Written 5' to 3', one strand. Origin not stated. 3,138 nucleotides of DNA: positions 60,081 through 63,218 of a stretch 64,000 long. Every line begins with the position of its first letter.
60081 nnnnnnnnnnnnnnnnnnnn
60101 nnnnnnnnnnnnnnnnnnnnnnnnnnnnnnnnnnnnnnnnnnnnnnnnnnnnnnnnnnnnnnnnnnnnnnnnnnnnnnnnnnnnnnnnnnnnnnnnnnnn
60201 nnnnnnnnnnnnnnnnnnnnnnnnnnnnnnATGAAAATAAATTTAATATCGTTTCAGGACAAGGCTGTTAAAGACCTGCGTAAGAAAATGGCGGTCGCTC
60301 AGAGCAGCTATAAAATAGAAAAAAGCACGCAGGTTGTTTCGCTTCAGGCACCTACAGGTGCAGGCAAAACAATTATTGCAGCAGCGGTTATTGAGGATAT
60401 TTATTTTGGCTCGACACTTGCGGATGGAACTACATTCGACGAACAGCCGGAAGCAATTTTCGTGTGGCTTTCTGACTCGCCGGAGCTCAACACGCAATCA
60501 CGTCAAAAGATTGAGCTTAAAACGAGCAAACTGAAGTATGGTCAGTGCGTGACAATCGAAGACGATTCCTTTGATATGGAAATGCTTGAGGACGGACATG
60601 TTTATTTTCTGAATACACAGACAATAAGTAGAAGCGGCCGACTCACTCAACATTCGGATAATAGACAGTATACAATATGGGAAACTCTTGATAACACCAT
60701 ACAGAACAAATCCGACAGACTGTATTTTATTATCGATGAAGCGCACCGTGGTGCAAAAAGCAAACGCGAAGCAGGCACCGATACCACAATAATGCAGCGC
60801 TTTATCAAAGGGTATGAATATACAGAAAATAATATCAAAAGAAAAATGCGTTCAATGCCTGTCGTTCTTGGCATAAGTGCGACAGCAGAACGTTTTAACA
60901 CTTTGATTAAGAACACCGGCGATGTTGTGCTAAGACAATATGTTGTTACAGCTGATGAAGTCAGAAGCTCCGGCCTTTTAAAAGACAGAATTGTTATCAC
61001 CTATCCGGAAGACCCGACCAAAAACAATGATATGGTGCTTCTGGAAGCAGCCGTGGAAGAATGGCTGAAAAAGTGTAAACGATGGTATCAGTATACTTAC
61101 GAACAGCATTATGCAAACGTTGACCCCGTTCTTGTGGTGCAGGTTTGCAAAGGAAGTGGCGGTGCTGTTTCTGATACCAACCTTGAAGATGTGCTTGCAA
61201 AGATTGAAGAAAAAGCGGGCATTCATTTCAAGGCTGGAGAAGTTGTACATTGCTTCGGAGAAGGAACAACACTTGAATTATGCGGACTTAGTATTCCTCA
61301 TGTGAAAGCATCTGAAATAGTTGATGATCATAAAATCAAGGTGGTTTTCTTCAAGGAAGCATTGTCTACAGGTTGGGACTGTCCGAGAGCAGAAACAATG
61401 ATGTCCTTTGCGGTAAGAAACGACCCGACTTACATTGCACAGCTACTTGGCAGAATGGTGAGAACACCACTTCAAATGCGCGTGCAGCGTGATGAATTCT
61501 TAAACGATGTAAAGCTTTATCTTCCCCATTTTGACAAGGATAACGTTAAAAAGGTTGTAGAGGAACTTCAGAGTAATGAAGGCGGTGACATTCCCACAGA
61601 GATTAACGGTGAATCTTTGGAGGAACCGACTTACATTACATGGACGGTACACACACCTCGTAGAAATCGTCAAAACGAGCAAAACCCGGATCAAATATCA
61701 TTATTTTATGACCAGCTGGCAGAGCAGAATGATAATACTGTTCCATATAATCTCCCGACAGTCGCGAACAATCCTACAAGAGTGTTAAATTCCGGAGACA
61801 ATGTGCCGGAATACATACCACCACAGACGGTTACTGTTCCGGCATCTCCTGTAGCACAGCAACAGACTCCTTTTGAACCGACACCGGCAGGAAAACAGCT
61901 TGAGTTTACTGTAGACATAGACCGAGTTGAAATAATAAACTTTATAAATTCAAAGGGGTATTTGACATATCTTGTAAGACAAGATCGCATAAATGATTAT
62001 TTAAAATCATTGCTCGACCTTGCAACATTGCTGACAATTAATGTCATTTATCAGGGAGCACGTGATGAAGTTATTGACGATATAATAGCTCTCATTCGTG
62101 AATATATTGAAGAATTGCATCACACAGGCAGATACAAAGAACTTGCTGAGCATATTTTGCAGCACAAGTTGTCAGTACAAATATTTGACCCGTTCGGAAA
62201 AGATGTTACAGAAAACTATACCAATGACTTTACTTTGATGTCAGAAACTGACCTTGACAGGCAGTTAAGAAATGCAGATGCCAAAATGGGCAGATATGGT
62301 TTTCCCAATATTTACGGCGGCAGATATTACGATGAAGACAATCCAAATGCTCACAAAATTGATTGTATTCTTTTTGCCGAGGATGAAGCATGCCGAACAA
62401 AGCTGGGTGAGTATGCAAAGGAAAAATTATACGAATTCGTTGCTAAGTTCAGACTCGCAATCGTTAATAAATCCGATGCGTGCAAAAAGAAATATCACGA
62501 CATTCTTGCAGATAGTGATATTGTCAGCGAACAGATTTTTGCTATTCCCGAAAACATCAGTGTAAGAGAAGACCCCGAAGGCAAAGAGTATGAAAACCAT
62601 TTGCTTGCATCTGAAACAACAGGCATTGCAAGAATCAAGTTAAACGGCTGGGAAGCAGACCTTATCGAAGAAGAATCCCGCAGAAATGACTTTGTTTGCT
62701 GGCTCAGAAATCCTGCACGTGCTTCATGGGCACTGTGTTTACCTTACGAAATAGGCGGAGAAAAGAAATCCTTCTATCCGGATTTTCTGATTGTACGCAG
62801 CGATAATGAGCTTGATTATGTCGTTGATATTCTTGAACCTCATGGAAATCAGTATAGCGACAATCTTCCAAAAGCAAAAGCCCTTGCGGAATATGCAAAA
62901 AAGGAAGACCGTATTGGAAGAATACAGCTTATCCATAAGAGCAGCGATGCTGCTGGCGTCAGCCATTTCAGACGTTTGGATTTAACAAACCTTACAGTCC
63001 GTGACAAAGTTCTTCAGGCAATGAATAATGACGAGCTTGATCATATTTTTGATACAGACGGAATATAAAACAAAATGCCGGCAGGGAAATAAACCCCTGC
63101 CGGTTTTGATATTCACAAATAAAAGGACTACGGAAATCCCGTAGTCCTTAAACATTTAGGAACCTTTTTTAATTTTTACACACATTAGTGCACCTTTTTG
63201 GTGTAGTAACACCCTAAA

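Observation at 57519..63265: Low-GC 5.7-kb island inserted in the 3' end of lysS, flanked by 19-bp direct repeats, carrying only a C-protein plus Type III R-M cassette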

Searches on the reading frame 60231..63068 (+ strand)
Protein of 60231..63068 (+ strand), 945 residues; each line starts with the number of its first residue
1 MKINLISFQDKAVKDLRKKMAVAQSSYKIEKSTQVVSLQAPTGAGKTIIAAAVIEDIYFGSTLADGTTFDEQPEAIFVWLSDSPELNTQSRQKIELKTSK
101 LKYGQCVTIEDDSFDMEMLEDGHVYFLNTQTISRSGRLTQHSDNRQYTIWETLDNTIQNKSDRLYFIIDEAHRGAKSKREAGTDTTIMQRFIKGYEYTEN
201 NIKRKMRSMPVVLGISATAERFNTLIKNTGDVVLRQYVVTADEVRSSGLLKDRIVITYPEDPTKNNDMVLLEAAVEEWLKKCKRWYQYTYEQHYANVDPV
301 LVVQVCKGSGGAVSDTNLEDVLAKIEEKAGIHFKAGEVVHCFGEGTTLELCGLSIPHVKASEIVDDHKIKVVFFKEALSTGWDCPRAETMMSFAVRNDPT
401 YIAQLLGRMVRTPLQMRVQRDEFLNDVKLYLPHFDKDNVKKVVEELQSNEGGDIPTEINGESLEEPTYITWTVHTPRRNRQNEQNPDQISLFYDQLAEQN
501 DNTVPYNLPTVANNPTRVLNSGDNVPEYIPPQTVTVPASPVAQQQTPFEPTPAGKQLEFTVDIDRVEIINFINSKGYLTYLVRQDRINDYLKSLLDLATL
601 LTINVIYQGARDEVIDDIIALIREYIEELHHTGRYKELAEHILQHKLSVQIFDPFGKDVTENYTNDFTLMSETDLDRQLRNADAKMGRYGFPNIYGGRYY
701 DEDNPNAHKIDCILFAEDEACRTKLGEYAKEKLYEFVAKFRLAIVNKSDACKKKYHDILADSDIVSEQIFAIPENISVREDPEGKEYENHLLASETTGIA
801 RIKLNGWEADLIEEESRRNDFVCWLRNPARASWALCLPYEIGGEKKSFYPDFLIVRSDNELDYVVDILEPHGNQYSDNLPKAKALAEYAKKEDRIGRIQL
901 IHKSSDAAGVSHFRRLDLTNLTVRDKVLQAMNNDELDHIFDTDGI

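Call 7: search_protein_families(library=pfam, proteins=[window:60231-63068:+], max_evalue=0.01)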
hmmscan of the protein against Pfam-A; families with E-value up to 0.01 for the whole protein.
window:60231-63068:+ (945 aa): 3 families
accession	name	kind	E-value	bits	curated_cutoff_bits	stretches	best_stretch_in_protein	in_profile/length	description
PF04851.21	ResIII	-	1.7e-13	51.3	22.5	1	3-221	2-164/164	Type III restriction enzyme, res subunit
PF00270.35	DEAD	-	4.4e-06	27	26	1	32-220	13-161/167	DEAD/DEAH box helicase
PF18766.7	SWI2_SNF2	-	0.0076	16.4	26.7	0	42-180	27-136/221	SWI2/SNF2 ATPase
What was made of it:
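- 60231..63068 (+): res: 945-aa SF2 helicase-nuclease subunit, overlapping mod by 4 nt. Pfam ResIII and DEAD (call 7).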

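Call 23: find_related_loci(query=window:60231-63068:+, collection=metagenome_contigs, flank=10000)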
Query window:60231-63068:+ (945 aa) in metagenome_contigs; peptide patterns used: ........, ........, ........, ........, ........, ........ (x = any residue, [..] = any of these).
233 stretches matched a pattern; 186 encode a relative of the query (tblastn E <= 1e-3); the best 80 are kept; 80 distinct loci.
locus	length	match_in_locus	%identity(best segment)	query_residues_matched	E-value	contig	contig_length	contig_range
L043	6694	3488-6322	80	1-945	0e+0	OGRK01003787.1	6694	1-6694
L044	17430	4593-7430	79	1-945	0e+0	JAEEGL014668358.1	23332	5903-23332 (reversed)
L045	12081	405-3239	79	1-945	0e+0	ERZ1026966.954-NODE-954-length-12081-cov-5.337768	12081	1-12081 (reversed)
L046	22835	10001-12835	80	1-945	0e+0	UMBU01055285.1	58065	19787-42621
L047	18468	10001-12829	77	1-945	0e+0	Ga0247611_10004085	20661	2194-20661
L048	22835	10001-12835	78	1-945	0e+0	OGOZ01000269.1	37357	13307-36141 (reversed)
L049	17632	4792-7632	72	1-944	0e+0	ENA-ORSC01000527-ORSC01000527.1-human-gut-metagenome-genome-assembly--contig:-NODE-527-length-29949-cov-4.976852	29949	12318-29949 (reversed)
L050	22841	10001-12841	71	1-944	0e+0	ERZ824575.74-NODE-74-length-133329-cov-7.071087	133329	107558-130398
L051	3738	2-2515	76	114-945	0e+0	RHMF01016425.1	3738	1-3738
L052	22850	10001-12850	75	1-945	0e+0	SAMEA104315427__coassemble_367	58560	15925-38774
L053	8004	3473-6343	55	5-945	0e+0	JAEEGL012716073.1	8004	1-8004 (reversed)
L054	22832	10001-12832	54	5-944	0e+0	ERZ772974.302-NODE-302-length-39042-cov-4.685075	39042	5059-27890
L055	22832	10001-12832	54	5-944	0e+0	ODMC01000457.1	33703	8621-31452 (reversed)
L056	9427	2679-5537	55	5-944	0e+0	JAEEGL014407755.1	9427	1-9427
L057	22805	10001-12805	55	5-944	0e+0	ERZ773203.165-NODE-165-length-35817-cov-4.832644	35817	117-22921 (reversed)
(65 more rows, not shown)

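Call 24: find_related_loci(query=window:60231-63068:+, collection=viral_contigs, flank=10000)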
Query window:60231-63068:+ (945 aa) in viral_contigs; peptide patterns used: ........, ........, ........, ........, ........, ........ (x = any residue, [..] = any of these).
3 stretches matched a pattern; 2 encode a relative of the query (tblastn E <= 1e-3); 2 distinct loci.
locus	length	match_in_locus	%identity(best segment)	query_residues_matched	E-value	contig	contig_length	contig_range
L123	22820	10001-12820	54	4-944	0e+0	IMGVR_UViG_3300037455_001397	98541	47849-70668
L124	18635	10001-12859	54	1-945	0e+0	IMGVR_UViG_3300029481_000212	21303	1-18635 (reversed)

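Call 40: search_protein_families(library=pfam, proteins=[L046:2200-3231:-, L046:3747-4175:+, L046:4181-6172:+, L046:6206-6487:+, L046:6732-7349:+, L046:13040-13663:-, L046:13723-15243:-, L046:15259-15873:-, L046:15885-16403:-, L046:16820-17500:-], max_evalue=0.001)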
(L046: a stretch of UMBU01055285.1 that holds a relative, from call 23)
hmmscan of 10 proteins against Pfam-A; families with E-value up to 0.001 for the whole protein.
L046:2200-3231:- (343 aa): 1 family
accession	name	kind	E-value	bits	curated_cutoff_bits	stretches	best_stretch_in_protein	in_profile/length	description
PF02384.22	N6_Mtase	-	1.8e-08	34.6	20.4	1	123-220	22-121/311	N-6 DNA Methylase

L046:3747-4175:+ (142 aa): 0 families

L046:4181-6172:+ (663 aa): 6 families
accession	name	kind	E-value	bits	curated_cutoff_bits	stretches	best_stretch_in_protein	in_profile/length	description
PF01653.23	DNA_ligase_aden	-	2.7e-44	152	27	1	81-308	3-251/253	NAD-dependent DNA ligase adenylation domain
PF03120.22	DNA_ligase_OB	-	1.9e-16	60.1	32.9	1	313-383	1-71/79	NAD-dependent DNA ligase OB-fold domain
PF00533.33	BRCT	-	7e-13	49.1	21.3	1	589-660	4-76/78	BRCA1 C Terminus (BRCT) domain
PF12738.14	PTCB-BRCT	-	8.1e-06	26.2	22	1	605-654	11-60/63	twin BRCT domain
PF01396.24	Zn_ribbon_Top1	-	0.00013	22.1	32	1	393-420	2-30/39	Topoisomerase DNA binding C4 zinc finger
PF03119.21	DNA_ligase_ZBD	-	0.00069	19.9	25.8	1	394-421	1-26/27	NAD-dependent DNA ligase C4 zinc finger domain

L046:6206-6487:+ (93 aa): 0 families

L046:6732-7349:+ (205 aa): 1 family
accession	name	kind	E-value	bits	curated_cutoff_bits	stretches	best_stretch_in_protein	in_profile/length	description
PF00239.26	Resolvase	-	4.2e-29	101.9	23.3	1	5-151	1-144/145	Resolvase, N terminal domain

L046:13040-13663:- (207 aa): 0 families

L046:13723-15243:- (506 aa): 1 family
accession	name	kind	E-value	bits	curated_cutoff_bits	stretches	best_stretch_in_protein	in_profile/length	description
PF07581.17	Glug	-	0.00035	21.2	20.5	0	134-158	2-27/28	The GLUG motif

L046:15259-15873:- (204 aa): 0 families

L046:15885-16403:- (172 aa): 0 families

L046:16820-17500:- (226 aa): 2 families
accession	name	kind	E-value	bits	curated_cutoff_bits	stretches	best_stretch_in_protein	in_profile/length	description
PF04542.20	Sigma70_r2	-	8.2e-12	45.2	24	1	61-127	2-65/71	Sigma-70 region 2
PF08281.18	Sigma70_r4_2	-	2.3e-05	24.4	25.7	0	187-215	26-54/54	Sigma-70, region 4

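Call 41: search_protein_families(library=pfam, proteins=[L052:2339-3502:-, L052:3762-4859:-, L052:5235-5807:-, L052:6163-7332:-, L052:13064-13429:-, L052:14056-14799:+, L052:15401-17077:+, L048:5446-6831:-, L048:3919-4908:-, L048:15248-16153:+], max_evalue=0.001)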
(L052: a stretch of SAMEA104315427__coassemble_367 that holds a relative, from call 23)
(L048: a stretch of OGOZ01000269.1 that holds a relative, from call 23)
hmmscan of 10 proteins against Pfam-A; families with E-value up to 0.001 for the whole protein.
L052:2339-3502:- (387 aa): 3 families
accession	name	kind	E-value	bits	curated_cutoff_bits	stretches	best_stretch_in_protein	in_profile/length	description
PF00589.27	Phage_integrase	-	9e-30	104.1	27.1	1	205-373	29-170/172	Phage integrase family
PF02920.21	Integrase_DNA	-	2.9e-19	69.2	27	1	4-59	2-69/70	DNA binding domain of tn916 integrase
PF13102.12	Phage_int_SAM_5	-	0.00036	21.3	22.3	0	76-163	5-94/98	Phage integrase SAM-like domain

L052:3762-4859:- (365 aa): 1 family
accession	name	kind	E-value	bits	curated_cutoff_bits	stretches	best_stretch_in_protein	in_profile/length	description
PF13481.12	AAA_25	-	8.5e-26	91.2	27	1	20-184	16-194/195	AAA domain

L052:5235-5807:- (190 aa): 1 family
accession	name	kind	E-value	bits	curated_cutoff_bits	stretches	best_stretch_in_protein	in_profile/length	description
PF19595.4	DUF6100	-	3.2e-20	73.2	27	1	11-181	42-212/222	Family of unknown function (DUF6100)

L052:6163-7332:- (389 aa): 1 family
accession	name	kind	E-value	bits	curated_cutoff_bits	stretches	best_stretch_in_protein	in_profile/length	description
PF02661.23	Fic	-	8.5e-13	49.4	24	1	142-244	3-93/93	Fic/DOC family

L052:13064-13429:- (121 aa): 0 families

L052:14056-14799:+ (247 aa): 1 family
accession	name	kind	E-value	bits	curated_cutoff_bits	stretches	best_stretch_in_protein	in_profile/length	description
PF03050.20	DDE_Tnp_IS66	-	8.1e-62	209.6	23.1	1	27-245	27-240/284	Transposase IS66 family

L052:15401-17077:+ (558 aa): 0 families

L048:5446-6831:- (461 aa): 0 families

L048:3919-4908:- (329 aa): 0 families

L048:15248-16153:+ (301 aa): 1 family
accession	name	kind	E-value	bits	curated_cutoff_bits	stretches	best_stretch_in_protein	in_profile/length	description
PF05065.19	Phage_capsid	-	5.5e-59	200.3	24.2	1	45-298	9-279/280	Phage capsid family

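Call 48: search_protein_families(library=pfam, proteins=[L050:13328-14266:-, L050:21300-22200:-, L044:12225-13649:+, L047:7106-7924:+], max_evalue=0.001)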
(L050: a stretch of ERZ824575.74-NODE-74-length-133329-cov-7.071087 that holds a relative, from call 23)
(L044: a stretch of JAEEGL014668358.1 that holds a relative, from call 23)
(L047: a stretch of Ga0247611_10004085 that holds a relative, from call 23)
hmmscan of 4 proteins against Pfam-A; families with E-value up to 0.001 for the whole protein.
L050:13328-14266:- (312 aa): 4 families
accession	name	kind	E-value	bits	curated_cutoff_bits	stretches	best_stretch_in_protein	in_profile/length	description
PF00589.27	Phage_integrase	-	8.1e-23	81.5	27.1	1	122-295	3-169/172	Phage integrase family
PF14659.12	Phage_int_SAM_3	-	6.7e-14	52.3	22.6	1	5-60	4-57/58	Phage integrase, N-terminal SAM-like domain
PF13102.12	Phage_int_SAM_5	-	5.7e-12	46.3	22.3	1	5-103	4-93/98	Phage integrase SAM-like domain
PF13495.12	Phage_int_SAM_4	-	0.00019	22.2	27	1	18-86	14-72/85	Phage integrase, N-terminal SAM-like domain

L050:21300-22200:- (300 aa): 1 family
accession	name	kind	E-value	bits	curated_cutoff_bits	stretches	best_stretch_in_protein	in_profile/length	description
PF00589.27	Phage_integrase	-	3.1e-26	92.6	27.1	1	88-262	2-169/172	Phage integrase family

L044:12225-13649:+ (474 aa): 2 families
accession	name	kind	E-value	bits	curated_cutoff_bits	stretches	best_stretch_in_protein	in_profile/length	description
PF00589.27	Phage_integrase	-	7.8e-24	84.8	27.1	1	263-450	3-169/172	Phage integrase family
PF14659.12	Phage_int_SAM_3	-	6.9e-08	33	22.6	1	80-135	1-57/58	Phage integrase, N-terminal SAM-like domain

L047:7106-7924:+ (272 aa): 1 family
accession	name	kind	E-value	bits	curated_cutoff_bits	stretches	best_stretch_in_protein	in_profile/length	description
PF14022.11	DUF4238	-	2.5e-06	27.5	27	1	10-215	6-250/281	Protein of unknown function (DUF4238)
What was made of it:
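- Other close cassettes also sit in mobile elements: a serine resolvase in L046, a phage capsid gene in L048, integrases in L044 and L050 (calls 40, 41, 48).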

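Call 57: search_protein_families(library=ncbifam, proteins=[window:60231-63068:+], max_evalue=0.001)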
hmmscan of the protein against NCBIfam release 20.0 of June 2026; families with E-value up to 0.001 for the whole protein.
window:60231-63068:+ (945 aa): 1 family
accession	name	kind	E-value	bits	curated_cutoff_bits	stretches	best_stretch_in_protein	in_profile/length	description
NF046055.1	restr_BPTD_3080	equivalog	0.0009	17.3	800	0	806-888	861-938/970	BPTD_3080 family restriction endonuclease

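Call 58: search_protein_families(library=padloc, proteins=[window:60231-63068:+], max_evalue=0.001)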
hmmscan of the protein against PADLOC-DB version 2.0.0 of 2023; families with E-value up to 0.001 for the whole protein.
window:60231-63068:+ (945 aa): 3 families
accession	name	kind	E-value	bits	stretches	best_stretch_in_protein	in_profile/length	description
PDLC03653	REase_III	-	2.2e-08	30.7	1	368-459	425-516/883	Type III restriction enzyme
PDLC03650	REase_III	-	7.3e-07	26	1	368-416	377-425/898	Type III restriction enzyme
PDLC03652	REase_III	-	9.5e-07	25.2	1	26-416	17-392/809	Type III restriction enzyme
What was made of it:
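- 60231..63068 (+): Weak PADLOC REase_III hits (call 58).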

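Call 59: search_solved_structures(query=window:60231-63068:+, max_evalue=0.01)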
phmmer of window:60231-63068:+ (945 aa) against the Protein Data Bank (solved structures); distinct sequences matched with E-value up to 0.01: 0.
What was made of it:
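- On Type III restriction-modification system: Matches to REase_III profiles are only weak (call 58) and there is no PDB hit (call 59).
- Closest known: Classical Type III R-M systems. Different: Res is very divergent: no PDB sequence hit (call 59) and only partial REase_III matches at E = 1e-8 (call 58).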

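Call 62: find_related_loci(query=L052:2339-3499:-, collection=viral_contigs, flank=10000)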
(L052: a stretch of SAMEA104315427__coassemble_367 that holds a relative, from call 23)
Query L052:2339-3499:- (386 aa) in viral_contigs; peptide patterns used: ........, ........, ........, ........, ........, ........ (x = any residue, [..] = any of these).
1 stretches matched a pattern; 1 encode a relative of the query (tblastn E <= 1e-3); 1 distinct loci.
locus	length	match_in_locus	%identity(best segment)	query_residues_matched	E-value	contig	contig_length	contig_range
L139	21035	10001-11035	31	5-323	3e-44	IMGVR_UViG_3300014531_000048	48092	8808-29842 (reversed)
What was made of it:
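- Tried and rejected: L052 integrase against viral contigs (call 62): one distant hit, not informative.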

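Call 77: find_homologous_proteins(query=L052:2339-3499:-, max_evalue=1e-30)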
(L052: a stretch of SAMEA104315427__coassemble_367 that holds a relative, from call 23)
Query L052:2339-3499:- (386 aa): 5814 proteins with E <= 1e-30 among 8000 candidates; the best 120 are listed.
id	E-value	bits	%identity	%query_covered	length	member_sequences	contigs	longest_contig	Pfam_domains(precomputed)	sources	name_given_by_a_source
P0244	2.9e-246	834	96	100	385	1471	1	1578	PF02920.22,PF00589.28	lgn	-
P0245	1.2e-225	767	88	100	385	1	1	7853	PF02920.22,PF00589.28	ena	-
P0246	1.2e-223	760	87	100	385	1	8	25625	PF02920.22,PF00589.28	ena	-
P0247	5.8e-222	755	86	100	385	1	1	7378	PF02920.22,PF00589.28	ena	-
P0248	9.1e-222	754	86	100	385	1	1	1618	PF02920.22,PF00589.28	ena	-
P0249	2.4e-221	752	86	100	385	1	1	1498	PF02920.22,PF00589.28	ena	-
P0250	2.9e-221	752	89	100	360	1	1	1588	PF02920.22,PF00589.28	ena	-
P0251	3.3e-221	752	86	100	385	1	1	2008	PF02920.22,PF00589.28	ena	-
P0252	6.5e-221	751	86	100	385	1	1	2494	PF02920.22,PF00589.28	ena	-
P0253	9.0e-221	751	86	100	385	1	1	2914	PF02920.22,PF00589.28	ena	-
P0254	1.7e-220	750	86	100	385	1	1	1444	PF02920.22,PF00589.28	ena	-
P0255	8.6e-220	747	86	100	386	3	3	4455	PF02920.22,PF00589.28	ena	-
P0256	9.4e-220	747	86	100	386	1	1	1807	PF02920.22,PF00589.28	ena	-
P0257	3.4e-219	745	86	100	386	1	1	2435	PF02920.22,PF00589.28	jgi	jgi:integrase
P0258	5.1e-219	745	86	100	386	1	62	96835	PF02920.22,PF00589.28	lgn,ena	-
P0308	1.1e-200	685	79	100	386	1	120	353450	PF02920.22,PF00589.28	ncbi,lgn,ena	-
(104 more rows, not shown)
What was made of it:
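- The related integrase family is very abundant in gut metagenomes (call 77).
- Tried and rejected: L052 integrase family search (call 77).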
